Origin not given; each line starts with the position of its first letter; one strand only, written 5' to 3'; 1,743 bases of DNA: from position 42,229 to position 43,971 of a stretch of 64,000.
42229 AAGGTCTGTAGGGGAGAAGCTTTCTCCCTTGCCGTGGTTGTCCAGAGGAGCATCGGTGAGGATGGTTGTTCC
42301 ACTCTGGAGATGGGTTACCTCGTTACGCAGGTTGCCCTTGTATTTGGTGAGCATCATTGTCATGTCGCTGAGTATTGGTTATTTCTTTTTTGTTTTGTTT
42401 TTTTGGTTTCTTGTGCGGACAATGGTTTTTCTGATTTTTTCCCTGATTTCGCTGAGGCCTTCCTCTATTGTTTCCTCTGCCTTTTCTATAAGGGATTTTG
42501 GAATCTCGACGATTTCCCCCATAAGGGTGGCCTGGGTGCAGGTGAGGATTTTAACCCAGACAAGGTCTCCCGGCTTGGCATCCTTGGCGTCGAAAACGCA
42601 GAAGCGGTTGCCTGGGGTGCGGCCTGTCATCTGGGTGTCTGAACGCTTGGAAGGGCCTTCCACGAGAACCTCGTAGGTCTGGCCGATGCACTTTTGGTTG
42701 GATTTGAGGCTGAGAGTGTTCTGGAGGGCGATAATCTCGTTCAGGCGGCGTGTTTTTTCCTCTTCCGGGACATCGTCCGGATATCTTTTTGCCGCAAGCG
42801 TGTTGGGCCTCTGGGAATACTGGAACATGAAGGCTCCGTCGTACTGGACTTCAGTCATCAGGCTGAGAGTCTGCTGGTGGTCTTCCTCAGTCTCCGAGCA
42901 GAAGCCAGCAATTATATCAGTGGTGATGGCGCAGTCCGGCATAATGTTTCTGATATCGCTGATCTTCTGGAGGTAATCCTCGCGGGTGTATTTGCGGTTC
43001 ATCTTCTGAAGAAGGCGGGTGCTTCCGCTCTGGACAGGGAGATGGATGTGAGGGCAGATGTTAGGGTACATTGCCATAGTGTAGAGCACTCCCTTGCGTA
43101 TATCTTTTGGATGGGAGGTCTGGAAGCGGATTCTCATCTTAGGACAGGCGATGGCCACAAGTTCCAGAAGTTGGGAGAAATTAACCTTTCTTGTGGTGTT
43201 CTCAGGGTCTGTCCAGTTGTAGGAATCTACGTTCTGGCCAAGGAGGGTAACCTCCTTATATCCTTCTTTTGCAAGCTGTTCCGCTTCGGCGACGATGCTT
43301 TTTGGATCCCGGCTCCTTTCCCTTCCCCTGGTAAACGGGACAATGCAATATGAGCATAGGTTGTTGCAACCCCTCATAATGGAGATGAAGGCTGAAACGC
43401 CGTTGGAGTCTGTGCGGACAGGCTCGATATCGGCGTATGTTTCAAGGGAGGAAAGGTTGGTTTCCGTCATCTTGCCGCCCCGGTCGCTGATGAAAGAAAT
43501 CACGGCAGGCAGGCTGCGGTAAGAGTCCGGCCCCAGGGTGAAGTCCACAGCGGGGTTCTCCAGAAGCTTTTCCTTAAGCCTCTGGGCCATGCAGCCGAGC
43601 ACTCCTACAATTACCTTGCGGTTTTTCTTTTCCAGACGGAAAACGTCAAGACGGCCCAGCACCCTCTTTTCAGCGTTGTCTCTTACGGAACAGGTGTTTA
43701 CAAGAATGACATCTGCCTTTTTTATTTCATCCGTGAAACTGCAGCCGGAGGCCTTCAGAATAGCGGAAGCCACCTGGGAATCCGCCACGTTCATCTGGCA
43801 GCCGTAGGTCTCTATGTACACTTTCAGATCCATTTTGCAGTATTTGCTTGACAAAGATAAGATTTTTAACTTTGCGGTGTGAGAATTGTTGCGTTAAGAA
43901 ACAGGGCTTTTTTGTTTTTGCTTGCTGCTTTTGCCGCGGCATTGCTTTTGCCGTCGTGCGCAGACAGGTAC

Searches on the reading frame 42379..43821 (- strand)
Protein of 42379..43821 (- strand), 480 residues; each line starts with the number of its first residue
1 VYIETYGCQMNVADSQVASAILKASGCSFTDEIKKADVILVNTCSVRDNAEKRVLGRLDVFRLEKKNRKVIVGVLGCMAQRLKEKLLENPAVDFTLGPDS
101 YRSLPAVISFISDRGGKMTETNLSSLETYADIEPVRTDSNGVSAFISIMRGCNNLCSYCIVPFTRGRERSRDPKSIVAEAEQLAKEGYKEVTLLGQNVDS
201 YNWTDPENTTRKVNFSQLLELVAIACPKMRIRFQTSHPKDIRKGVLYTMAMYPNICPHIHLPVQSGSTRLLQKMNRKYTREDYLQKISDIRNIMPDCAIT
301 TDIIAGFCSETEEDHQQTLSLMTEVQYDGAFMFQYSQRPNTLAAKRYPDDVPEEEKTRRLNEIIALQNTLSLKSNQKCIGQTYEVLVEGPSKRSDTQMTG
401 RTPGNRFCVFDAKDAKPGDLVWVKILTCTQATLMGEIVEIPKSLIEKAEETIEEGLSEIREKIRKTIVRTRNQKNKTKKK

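Call 17: find_related_loci(query=window:42379-43821:-, collection=genome_contigs, flank=10000)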
Query window:42379-43821:- (480 aa) in genome_contigs; peptide patterns used: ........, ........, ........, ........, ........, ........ (x = any residue, [..] = any of these).
600 stretches matched a pattern (row limit reached: there are more); 593 encode a relative of the query (tblastn E <= 1e-3); the best 80 are kept; 80 distinct loci.
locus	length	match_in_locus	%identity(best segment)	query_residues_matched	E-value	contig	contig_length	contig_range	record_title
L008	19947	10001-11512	64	1-471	0e+0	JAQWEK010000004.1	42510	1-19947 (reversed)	MAG: Bacteroidales bacterium isolate STF2_73 NODE_1784_length_42510_cov_5.878772_Sandtown_F2, whole genome shotgun seque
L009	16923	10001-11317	67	1-438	0e+0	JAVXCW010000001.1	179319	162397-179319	MAG: Bacteroidales bacterium isolate CGS5Y2-bin84 NODE_48_length_179319_cov_42.847582, whole genome shotgun sequence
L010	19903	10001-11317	63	1-439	0e+0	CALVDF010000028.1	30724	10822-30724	MAG: uncultured Bacteroidales bacterium isolate BRZ_LN__bin22 genome assembly, contig: BRZ_LN__NODE_1260_length_30724_co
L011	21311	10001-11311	62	1-438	0e+0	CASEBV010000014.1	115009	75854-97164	uncultured Bacteroidales bacterium isolate SI.B16.metabat-bins.204 genome assembly, contig: SI.B16.metabat-bins.204.fa_k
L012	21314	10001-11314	62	1-438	0e+0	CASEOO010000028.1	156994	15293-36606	uncultured Bacteroidales bacterium isolate SI.O35.metabat-bins.116 genome assembly, contig: SI.O35.metabat-bins.116.fa_k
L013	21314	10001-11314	62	1-438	0e+0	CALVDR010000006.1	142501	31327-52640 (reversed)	MAG: uncultured Bacteroidales bacterium isolate BRZ_MQ__bin2 genome assembly, contig: BRZ_MQ__NODE_163_length_142501_cov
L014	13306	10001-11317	61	1-439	0e+0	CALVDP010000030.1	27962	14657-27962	MAG: uncultured Bacteroidales bacterium isolate BRZ_QV__bin44 genome assembly, contig: BRZ_QV__NODE_1441_length_27962_co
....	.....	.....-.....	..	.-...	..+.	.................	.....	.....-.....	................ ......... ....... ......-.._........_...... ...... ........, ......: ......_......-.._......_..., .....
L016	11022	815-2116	62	1-436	0e+0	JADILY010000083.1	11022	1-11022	MAG: Candidatus Merdivivens faecigallinarum isolate B3-2255 B3M34__C183558_L11022_SRR9113706, whole genome shotgun seque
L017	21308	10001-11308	62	1-438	0e+0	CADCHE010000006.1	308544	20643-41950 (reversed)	MAG: uncultured Bacteroidia bacterium isolate RUG14648 genome assembly, contig: RUG14648_asm_6, whole genome shotgun seq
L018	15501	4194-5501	60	1-439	5e-180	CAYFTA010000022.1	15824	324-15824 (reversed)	MAG TPA_asm: uncultured Muribaculaceae bacterium isolate ERP107106_co1_46 genome assembly, contig: NODE_3570_length_1582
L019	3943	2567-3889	60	1-439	0e+0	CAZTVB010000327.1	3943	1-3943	MAG TPA_asm: uncultured Rikenellaceae bacterium isolate binchicken_co269_241 genome assembly, contig: NODE_24420_length_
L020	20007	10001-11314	60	1-439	1e-179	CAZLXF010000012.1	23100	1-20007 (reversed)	MAG TPA_asm: uncultured Rikenellaceae bacterium isolate binchicken_co42_501 genome assembly, contig: NODE_2628_length_23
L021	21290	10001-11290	61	1-437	8e-178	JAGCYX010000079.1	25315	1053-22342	MAG: Bacteroidales bacterium isolate RGIG10249 Yak_Rumen-5__c1559363, whole genome shotgun sequence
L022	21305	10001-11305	61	1-438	2e-177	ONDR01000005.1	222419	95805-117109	uncultured Bacteroidales bacterium isolate RUG205 genome assembly, contig: scaffold_150, whole genome shotgun sequence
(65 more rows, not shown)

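Call 19: find_homologous_proteins(query=window:42379-43821:-, max_evalue=1e-100)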
Query window:42379-43821:- (480 aa): 7997 proteins with E <= 1e-100 among 8000 candidates; the best 120 are listed.
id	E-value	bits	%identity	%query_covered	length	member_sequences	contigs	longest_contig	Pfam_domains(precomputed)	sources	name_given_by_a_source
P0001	0.0e+0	1082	100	100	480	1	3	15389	PF04055.28,PF00919.27,PF01938.27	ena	-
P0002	0.0e+0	1080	100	100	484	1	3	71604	PF04055.28,PF00919.27,PF01938.27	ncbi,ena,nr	ncbi:MAG: tRNA (N6-isopentenyl adenosine(37)-C2)-methylthiotransferase MiaB [Bacteroidales bacterium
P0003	0.0e+0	1038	96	98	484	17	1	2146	PF04055.28,PF00919.27,PF01938.27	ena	-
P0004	0.0e+0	1021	95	99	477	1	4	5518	PF04055.28,PF00919.27,PF01938.27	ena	-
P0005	1.8e-297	1004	95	95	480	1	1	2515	PF04055.28,PF00919.27,PF01938.27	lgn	-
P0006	2.3e-297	1004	94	95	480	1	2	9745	PF04055.28,PF00919.27,PF01938.27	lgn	-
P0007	8.6e-297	1002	94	95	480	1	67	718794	PF04055.28,PF00919.27,PF01938.27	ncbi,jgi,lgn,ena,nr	ncbi:MAG: tRNA (N6-isopentenyl adenosine(37)-C2)-methylthiotransferase MiaB [Bacteroidales bacterium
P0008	1.2e-296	1002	94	95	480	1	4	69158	PF04055.28,PF00919.27,PF01938.27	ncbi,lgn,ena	-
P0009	1.2e-296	1002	94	95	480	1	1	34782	PF04055.28,PF00919.27,PF01938.27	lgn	-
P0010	3.1e-296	1000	94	95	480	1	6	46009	PF04055.28,PF00919.27,PF01938.27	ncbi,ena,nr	ncbi:MAG: tRNA (N6-isopentenyl adenosine(37)-C2)-methylthiotransferase MiaB [Bacteroidales bacterium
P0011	3.3e-296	1000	94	95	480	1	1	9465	PF04055.28,PF00919.27,PF01938.27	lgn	-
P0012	3.8e-296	1000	94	95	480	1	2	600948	PF04055.28,PF00919.27,PF01938.27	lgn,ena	-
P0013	4.0e-296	1000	94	95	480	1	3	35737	PF04055.28,PF00919.27,PF01938.27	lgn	-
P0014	4.4e-296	1000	94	95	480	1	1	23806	PF04055.28,PF00919.27,PF01938.27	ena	-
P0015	1.9e-295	998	94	95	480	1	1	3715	PF04055.28,PF00919.27,PF01938.27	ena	-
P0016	2.7e-294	994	92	99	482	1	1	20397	PF04055.28,PF00919.27,PF01938.27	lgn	-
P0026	1.7e-261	886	81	99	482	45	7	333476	PF04055.28,PF00919.27,PF01938.27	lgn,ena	-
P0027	2.5e-256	869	79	100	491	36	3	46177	PF04055.28,PF00919.27,PF01938.27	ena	-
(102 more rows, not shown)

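Call 20: find_encoding_contigs(protein=P0007, flank=10000, max_places=10)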
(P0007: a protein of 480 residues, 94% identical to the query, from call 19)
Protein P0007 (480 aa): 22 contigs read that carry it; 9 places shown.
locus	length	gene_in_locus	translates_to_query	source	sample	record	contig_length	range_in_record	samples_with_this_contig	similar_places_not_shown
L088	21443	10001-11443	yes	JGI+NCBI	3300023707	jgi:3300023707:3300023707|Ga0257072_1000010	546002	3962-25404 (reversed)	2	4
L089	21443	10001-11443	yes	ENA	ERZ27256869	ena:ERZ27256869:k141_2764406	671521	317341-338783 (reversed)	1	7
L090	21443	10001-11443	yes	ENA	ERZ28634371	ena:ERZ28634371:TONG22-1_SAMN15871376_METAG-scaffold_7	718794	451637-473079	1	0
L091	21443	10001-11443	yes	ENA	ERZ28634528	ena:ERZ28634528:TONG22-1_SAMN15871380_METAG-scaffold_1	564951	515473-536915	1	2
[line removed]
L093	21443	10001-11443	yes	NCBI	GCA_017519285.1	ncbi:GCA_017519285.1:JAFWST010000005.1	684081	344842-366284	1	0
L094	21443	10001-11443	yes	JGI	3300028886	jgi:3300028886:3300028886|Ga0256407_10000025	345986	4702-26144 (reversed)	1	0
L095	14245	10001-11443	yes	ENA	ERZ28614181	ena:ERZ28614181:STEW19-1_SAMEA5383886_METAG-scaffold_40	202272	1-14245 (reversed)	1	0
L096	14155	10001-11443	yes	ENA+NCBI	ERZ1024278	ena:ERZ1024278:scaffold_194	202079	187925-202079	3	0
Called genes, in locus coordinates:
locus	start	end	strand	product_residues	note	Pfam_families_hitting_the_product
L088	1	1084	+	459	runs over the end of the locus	PF02163:Peptidase_M50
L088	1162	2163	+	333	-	PF16125:DUF4837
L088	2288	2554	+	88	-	PF01649:Ribosomal_S20p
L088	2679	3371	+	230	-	PF20582:UPF0758_N, PF04002:RadC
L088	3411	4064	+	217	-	PF14681:UPRTase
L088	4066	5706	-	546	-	PF07969:Amidohydro_3, PF01979:Amidohydro_1 (weak)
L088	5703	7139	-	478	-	PF00309:Sigma54_AID, PF04963:Sigma54_CBD, PF04552:Sigma54_DBD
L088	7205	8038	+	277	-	PF19576:Acyltransf_2, PF01553:Acyltransferase (weak)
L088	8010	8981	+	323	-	PF13444:Acetyltransf_5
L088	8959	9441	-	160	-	-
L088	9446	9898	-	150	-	PF03168:LEA_2 (weak)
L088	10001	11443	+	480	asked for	PF00919:UPF0004, PF04055:Radical_SAM, PF01938:TRAM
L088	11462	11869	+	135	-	PF02566:OsmC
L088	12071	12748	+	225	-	-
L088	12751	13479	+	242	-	-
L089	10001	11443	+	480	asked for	PF00919:UPF0004, PF04055:Radical_SAM, PF01938:TRAM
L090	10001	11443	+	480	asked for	PF00919:UPF0004, PF04055:Radical_SAM, PF01938:TRAM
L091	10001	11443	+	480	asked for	PF00919:UPF0004, PF04055:Radical_SAM, PF01938:TRAM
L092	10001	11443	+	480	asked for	PF00919:UPF0004, PF04055:Radical_SAM, PF01938:TRAM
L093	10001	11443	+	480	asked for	PF00919:UPF0004, PF04055:Radical_SAM, PF01938:TRAM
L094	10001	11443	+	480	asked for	PF00919:UPF0004, PF04055:Radical_SAM, PF01938:TRAM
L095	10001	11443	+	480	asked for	PF00919:UPF0004, PF04055:Radical_SAM, PF01938:TRAM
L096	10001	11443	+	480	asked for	PF00919:UPF0004, PF04055:Radical_SAM, PF01938:TRAM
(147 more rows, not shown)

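Call 21: find_encoding_contigs(protein=P0026, flank=10000, max_places=6)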
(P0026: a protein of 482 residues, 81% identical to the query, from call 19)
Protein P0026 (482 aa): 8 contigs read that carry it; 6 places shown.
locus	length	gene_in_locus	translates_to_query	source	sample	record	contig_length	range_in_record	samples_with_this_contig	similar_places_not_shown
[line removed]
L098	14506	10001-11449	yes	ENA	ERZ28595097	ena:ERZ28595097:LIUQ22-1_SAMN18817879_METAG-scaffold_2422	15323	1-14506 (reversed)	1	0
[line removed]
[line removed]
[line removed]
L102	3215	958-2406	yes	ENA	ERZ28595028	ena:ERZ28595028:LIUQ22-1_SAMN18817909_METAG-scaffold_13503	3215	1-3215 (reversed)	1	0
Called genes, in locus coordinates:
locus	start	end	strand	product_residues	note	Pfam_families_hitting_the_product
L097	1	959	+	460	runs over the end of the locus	PF02163:Peptidase_M50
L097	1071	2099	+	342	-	PF16125:DUF4837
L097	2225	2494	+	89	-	PF01649:Ribosomal_S20p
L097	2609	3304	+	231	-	PF20582:UPF0758_N, PF04002:RadC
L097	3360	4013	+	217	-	PF14681:UPRTase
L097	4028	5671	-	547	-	PF07969:Amidohydro_3, PF01979:Amidohydro_1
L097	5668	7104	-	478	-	PF00309:Sigma54_AID, PF04963:Sigma54_CBD, PF04552:Sigma54_DBD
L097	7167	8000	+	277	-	PF19576:Acyltransf_2, PF01553:Acyltransferase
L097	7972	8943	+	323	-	PF13444:Acetyltransf_5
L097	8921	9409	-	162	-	-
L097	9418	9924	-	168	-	PF03168:LEA_2 (weak)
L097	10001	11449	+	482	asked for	PF00919:UPF0004, PF04055:Radical_SAM, PF01938:TRAM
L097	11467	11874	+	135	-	PF02566:OsmC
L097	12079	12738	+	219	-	-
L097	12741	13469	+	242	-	-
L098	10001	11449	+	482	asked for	PF00919:UPF0004, PF04055:Radical_SAM, PF01938:TRAM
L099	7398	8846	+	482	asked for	PF00919:UPF0004, PF04055:Radical_SAM, PF01938:TRAM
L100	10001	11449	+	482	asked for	PF00919:UPF0004, PF04055:Radical_SAM, PF01938:TRAM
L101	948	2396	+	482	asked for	PF00919:UPF0004, PF04055:Radical_SAM, PF01938:TRAM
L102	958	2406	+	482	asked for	PF00919:UPF0004, PF04055:Radical_SAM, PF01938:TRAM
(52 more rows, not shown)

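Call 32: find_encoding_contigs(protein=P0027, flank=10000, max_places=6)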
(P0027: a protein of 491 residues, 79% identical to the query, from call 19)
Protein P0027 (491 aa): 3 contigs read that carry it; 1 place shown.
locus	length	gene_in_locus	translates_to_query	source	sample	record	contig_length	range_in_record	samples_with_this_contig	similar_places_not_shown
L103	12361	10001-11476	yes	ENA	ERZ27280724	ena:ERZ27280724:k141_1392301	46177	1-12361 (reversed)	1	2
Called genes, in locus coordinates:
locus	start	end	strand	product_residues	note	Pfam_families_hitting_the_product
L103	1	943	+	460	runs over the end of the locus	PF02163:Peptidase_M50, PF17820:PDZ_6 (faint)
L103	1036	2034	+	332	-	PF16125:DUF4837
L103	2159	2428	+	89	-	PF01649:Ribosomal_S20p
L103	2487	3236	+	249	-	PF20582:UPF0758_N, PF04002:RadC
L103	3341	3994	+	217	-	PF14681:UPRTase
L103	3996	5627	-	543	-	PF07969:Amidohydro_3, PF01979:Amidohydro_1 (weak)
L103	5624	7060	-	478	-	PF00309:Sigma54_AID, PF04963:Sigma54_CBD, PF04552:Sigma54_DBD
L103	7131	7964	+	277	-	PF19576:Acyltransf_2, PF01553:Acyltransferase (weak)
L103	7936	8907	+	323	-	PF13444:Acetyltransf_5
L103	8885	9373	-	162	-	-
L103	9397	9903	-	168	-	-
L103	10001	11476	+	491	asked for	PF00919:UPF0004, PF04055:Radical_SAM, PF01938:TRAM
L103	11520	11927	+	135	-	PF02566:OsmC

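Call 33: find_encoding_contigs(protein=P0012, flank=10000, max_places=6)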
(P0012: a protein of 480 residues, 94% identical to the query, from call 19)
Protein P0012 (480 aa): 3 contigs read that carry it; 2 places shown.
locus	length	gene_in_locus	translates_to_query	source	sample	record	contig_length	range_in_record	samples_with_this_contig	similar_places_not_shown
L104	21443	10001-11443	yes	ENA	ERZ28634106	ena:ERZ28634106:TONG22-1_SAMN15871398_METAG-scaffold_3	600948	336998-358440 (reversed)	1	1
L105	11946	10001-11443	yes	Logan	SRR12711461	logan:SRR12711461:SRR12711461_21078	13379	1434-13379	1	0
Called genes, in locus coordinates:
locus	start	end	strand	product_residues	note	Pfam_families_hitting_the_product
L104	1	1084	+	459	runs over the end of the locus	PF02163:Peptidase_M50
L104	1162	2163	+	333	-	PF16125:DUF4837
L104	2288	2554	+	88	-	PF01649:Ribosomal_S20p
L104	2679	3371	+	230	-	PF20582:UPF0758_N, PF04002:RadC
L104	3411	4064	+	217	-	PF14681:UPRTase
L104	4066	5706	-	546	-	PF07969:Amidohydro_3, PF01979:Amidohydro_1 (weak)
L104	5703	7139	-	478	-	PF00309:Sigma54_AID, PF04963:Sigma54_CBD, PF04552:Sigma54_DBD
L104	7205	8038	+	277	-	PF19576:Acyltransf_2, PF01553:Acyltransferase (weak)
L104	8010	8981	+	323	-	PF13444:Acetyltransf_5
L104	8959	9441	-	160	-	-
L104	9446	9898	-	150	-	PF03168:LEA_2 (weak)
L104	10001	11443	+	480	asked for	PF00919:UPF0004, PF04055:Radical_SAM, PF01938:TRAM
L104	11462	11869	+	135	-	PF02566:OsmC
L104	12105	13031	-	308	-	PF03572:Peptidase_S41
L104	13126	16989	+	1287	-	-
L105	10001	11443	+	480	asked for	PF00919:UPF0004, PF04055:Radical_SAM, PF01938:TRAM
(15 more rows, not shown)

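Call 72: find_encoding_contigs(protein=P0016, flank=10000, max_places=4)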
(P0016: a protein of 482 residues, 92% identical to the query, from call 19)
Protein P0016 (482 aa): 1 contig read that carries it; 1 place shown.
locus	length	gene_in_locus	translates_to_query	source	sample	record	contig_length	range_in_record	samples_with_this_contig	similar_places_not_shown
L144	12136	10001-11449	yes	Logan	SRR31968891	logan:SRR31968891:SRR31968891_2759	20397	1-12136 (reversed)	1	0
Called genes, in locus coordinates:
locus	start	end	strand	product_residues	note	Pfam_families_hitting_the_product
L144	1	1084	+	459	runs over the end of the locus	PF02163:Peptidase_M50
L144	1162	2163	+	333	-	PF16125:DUF4837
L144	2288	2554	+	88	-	PF01649:Ribosomal_S20p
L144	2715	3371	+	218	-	PF20582:UPF0758_N, PF04002:RadC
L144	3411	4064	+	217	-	PF14681:UPRTase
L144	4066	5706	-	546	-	PF07969:Amidohydro_3, PF01979:Amidohydro_1 (weak)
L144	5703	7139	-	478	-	PF00309:Sigma54_AID, PF04963:Sigma54_CBD, PF04552:Sigma54_DBD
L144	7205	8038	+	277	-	PF19576:Acyltransf_2, PF01553:Acyltransferase (weak)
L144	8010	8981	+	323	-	PF13444:Acetyltransf_5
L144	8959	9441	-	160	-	-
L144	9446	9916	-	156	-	PF03168:LEA_2 (weak)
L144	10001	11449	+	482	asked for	PF00919:UPF0004, PF04055:Radical_SAM, PF01938:TRAM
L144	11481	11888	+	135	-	PF02566:OsmC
